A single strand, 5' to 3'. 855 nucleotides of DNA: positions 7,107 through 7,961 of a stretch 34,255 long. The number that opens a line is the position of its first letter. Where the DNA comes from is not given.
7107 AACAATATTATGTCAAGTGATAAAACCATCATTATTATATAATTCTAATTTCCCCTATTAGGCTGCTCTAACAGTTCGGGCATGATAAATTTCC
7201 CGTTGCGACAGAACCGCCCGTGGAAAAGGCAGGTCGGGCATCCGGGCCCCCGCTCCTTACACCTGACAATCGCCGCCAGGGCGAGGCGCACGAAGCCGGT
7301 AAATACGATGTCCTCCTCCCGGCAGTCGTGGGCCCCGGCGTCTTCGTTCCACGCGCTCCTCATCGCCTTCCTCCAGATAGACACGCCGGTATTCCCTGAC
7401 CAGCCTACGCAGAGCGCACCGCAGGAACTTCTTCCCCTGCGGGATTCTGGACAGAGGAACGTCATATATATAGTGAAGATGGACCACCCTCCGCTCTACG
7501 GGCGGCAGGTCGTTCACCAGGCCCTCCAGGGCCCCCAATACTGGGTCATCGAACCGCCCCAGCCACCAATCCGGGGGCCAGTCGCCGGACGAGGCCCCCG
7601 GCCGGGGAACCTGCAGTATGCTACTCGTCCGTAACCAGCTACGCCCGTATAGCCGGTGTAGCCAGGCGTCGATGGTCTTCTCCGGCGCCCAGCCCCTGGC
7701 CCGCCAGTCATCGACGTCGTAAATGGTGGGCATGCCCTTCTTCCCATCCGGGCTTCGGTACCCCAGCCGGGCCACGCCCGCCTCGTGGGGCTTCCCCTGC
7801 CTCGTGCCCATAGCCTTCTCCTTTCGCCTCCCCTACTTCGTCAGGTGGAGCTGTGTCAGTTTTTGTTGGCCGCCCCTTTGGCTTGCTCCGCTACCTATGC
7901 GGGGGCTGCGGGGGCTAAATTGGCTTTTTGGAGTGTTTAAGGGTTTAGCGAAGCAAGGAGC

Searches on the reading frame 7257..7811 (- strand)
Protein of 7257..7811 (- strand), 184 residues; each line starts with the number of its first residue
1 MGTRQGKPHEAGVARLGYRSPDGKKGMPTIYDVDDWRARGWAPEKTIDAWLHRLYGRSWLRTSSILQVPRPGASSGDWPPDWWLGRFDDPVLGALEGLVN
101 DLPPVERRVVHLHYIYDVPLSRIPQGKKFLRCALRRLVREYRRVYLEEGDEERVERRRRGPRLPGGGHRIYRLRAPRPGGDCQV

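Call 13: search_protein_families(library=pfam, proteins=[window:7257-7811:-], max_evalue=0.01)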
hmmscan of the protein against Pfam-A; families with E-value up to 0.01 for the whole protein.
window:7257-7811:- (184 aa): 1 family
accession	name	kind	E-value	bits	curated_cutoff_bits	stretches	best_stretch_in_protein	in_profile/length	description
PF08281.18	Sigma70_r4_2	-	0.0026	17.8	25.7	0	94-120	3-29/54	Sigma-70, region 4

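Call 73: search_protein_families(library=phrogs, proteins=[window:7257-7811:-], max_evalue=0.001)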
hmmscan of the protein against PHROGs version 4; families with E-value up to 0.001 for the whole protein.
window:7257-7811:- (184 aa): 0 families
